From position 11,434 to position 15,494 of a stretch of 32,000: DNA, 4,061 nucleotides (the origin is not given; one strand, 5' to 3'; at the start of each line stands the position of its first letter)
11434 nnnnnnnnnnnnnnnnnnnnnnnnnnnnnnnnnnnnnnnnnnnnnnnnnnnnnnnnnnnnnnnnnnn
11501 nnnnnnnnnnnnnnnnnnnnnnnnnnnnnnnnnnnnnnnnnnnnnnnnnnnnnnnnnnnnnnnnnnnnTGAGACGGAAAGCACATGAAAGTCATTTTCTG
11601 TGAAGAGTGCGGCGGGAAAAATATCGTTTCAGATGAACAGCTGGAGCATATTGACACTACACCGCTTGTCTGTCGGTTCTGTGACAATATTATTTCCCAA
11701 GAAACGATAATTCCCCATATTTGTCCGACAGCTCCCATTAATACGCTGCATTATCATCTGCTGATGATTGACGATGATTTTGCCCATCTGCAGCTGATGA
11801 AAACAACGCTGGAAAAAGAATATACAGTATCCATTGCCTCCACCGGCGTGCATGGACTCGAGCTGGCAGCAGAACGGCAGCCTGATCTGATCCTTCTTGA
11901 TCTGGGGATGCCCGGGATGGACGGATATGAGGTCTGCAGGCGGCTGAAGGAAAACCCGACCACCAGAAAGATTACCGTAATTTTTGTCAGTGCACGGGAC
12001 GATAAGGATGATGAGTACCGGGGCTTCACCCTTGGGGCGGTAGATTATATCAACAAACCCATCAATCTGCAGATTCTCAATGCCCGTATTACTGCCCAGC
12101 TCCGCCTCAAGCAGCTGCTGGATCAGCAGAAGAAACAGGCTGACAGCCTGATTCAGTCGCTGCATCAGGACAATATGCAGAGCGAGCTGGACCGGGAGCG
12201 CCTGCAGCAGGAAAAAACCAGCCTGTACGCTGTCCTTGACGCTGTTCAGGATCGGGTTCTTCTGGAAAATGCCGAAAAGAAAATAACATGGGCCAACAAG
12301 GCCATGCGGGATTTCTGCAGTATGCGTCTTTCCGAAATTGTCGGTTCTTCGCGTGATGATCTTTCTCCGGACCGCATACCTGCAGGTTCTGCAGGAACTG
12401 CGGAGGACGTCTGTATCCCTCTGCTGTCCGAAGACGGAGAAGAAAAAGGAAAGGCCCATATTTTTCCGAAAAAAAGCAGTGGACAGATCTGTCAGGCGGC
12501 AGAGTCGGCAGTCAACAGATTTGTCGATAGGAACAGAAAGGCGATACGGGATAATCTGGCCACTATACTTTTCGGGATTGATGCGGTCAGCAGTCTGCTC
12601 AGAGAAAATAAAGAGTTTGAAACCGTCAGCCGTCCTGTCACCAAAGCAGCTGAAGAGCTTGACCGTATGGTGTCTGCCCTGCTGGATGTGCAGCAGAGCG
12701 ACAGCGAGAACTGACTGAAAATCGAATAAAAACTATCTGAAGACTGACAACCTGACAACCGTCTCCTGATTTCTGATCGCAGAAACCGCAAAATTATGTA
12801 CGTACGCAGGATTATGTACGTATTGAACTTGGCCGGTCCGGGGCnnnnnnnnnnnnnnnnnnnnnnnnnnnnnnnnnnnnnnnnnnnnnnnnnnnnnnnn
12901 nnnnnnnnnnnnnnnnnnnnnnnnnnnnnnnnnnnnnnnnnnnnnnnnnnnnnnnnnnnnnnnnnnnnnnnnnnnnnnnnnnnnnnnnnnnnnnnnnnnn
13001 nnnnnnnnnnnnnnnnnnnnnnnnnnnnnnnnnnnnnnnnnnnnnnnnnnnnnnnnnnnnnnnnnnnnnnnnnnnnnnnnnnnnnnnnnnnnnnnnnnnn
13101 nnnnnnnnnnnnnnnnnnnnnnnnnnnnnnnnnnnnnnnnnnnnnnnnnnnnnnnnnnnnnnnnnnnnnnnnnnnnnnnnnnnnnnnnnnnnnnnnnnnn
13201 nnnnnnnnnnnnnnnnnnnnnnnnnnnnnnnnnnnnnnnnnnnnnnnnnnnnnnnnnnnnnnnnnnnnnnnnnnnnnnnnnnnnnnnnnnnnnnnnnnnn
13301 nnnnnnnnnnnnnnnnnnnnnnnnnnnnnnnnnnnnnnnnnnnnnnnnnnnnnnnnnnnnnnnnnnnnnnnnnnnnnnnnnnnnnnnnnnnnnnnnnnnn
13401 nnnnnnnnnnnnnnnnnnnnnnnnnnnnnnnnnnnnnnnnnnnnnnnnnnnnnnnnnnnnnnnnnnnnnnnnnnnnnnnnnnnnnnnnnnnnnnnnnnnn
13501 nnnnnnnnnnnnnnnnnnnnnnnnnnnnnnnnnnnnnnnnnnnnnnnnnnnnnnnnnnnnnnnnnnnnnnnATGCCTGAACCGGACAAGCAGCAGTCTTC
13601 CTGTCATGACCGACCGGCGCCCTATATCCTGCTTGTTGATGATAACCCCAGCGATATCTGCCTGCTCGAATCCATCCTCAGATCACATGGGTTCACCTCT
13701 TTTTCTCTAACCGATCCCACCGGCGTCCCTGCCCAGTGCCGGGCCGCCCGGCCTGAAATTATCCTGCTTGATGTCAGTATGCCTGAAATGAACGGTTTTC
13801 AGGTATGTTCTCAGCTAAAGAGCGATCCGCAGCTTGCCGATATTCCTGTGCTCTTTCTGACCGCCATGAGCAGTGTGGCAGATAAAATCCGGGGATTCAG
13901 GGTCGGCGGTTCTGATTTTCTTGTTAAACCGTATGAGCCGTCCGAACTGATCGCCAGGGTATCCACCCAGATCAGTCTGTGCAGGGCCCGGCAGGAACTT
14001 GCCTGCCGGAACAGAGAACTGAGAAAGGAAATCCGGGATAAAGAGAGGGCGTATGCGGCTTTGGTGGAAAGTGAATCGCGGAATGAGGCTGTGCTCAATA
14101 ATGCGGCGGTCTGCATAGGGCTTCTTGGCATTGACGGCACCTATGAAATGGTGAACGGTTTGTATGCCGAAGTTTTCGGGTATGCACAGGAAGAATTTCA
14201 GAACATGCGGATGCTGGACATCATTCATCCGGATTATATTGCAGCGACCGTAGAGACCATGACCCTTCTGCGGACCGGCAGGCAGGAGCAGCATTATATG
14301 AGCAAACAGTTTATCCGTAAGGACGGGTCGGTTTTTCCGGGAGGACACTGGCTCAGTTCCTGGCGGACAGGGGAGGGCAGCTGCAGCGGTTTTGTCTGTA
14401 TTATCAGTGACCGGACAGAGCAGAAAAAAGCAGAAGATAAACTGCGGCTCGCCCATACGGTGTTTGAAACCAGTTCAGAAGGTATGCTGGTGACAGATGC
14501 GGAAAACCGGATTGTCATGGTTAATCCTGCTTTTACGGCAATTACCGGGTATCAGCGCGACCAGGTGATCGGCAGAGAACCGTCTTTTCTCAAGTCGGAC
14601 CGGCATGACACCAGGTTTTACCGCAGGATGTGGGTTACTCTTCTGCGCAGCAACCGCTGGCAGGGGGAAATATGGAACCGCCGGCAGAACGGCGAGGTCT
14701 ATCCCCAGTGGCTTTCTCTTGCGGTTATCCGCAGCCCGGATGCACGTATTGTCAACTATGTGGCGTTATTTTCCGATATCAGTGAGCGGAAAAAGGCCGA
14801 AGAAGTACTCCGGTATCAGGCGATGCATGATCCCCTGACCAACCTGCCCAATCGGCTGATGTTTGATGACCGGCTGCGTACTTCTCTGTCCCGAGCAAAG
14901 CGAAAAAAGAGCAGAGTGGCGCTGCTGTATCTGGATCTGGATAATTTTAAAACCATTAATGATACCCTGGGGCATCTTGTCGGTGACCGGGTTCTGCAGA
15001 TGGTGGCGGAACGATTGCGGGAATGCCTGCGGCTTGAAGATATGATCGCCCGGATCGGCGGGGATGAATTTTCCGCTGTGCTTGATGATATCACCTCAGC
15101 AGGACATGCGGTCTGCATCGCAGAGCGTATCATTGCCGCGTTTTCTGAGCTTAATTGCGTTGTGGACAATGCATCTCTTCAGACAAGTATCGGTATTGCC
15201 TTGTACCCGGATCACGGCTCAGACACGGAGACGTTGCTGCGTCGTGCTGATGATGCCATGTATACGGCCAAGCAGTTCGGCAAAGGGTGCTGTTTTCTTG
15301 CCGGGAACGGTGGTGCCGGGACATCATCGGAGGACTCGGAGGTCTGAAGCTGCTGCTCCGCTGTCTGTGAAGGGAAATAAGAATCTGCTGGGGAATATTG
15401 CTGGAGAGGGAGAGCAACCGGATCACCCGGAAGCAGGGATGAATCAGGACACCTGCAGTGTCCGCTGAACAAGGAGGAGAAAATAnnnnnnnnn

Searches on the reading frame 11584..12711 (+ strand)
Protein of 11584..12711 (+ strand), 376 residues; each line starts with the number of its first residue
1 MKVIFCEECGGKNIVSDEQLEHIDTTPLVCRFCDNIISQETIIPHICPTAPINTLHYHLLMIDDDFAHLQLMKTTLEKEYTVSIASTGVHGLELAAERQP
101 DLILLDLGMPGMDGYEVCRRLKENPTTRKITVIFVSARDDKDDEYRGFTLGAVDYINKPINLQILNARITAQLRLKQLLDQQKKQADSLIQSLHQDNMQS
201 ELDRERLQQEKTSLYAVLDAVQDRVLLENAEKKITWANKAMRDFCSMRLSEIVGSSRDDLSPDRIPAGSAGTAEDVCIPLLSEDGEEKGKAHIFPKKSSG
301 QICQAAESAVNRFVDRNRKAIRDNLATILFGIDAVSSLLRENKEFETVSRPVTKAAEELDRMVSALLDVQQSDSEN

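Call 86: search_protein_families(library=pfam, proteins=[window:11584-12711:+], max_evalue=0.00001)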
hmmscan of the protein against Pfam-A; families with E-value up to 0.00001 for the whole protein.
window:11584-12711:+ (376 aa): 1 family
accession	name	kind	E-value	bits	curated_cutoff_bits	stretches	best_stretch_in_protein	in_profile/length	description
PF00072.30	Response_reg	-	8.4e-26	90.8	30.2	1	60-169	2-110/111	Response regulator receiver domain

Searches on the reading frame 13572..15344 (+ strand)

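Call 86: search_protein_families(library=pfam, proteins=[window:13572-15344:+], max_evalue=0.00001)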
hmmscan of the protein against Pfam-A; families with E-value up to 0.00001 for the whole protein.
window:13572-15344:+ (591 aa): 7 families
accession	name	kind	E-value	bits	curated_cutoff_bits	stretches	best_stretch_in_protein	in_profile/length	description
PF00990.26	GGDEF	-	1.9e-49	168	23.8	1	417-571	1-159/161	Diguanylate cyclase, GGDEF domain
PF00072.30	Response_reg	-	1.4e-22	80.4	30.2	1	19-130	1-110/111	Response regulator receiver domain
PF13426.13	PAS_9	-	4e-20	72.4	27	1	303-405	2-103/103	PAS domain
PF00989.32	PAS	-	2.7e-19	69.7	22.6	1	296-403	5-113/113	PAS fold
PF08448.16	PAS_4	-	9.6e-15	55.2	23.1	1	298-407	1-109/110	PAS fold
PF08447.18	PAS_3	-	6.3e-13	49.2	25.6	0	194-254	4-65/89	PAS fold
PF13188.13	PAS_8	-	3e-11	43.2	21.8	1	295-333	4-43/65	PAS domain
